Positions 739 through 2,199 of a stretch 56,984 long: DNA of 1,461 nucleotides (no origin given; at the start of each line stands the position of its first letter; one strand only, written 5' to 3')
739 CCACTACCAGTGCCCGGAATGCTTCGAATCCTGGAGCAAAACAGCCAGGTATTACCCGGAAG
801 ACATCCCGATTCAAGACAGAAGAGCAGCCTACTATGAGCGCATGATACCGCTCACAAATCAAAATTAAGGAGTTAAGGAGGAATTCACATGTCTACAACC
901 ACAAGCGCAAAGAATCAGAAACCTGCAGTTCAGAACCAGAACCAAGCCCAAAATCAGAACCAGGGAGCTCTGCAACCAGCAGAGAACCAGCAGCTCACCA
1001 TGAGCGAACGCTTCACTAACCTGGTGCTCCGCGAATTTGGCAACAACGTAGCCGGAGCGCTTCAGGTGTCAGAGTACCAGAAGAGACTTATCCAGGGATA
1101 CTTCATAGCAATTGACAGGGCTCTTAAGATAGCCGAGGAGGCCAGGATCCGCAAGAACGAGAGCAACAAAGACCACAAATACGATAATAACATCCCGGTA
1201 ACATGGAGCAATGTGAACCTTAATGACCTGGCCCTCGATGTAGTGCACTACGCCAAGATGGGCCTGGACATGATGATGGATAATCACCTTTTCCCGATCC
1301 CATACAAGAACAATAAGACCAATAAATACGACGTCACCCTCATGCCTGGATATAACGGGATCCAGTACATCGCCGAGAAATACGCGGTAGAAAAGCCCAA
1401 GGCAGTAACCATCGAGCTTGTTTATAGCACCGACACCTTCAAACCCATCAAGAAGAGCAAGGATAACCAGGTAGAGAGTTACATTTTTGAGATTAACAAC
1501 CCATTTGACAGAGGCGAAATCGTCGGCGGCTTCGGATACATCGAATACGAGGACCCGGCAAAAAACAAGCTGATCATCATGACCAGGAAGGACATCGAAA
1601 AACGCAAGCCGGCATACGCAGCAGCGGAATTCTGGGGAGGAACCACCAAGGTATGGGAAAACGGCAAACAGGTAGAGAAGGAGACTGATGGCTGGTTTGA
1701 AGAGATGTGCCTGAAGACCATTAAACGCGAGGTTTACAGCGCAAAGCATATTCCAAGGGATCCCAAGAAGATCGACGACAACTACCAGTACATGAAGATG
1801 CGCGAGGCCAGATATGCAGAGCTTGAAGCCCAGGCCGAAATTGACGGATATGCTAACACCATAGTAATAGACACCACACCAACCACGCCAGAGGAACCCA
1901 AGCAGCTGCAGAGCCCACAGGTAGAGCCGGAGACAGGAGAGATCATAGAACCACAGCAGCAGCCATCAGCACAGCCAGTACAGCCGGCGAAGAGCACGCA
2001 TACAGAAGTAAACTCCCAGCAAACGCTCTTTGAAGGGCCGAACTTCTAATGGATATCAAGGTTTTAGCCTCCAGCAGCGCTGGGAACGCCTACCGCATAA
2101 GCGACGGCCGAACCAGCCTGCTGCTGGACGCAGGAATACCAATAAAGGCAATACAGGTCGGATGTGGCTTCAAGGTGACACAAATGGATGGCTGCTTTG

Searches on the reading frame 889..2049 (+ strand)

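Call 100: search_protein_families(library=pfam, proteins=[window:889-2049:+], max_evalue=0.001)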
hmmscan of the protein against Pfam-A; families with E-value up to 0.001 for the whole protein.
window:889-2049:+ (386 aa): 1 family
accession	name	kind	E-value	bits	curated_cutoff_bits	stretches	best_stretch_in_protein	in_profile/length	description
PF03837.19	RecT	-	2e-10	41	24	1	110-281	20-168/198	RecT family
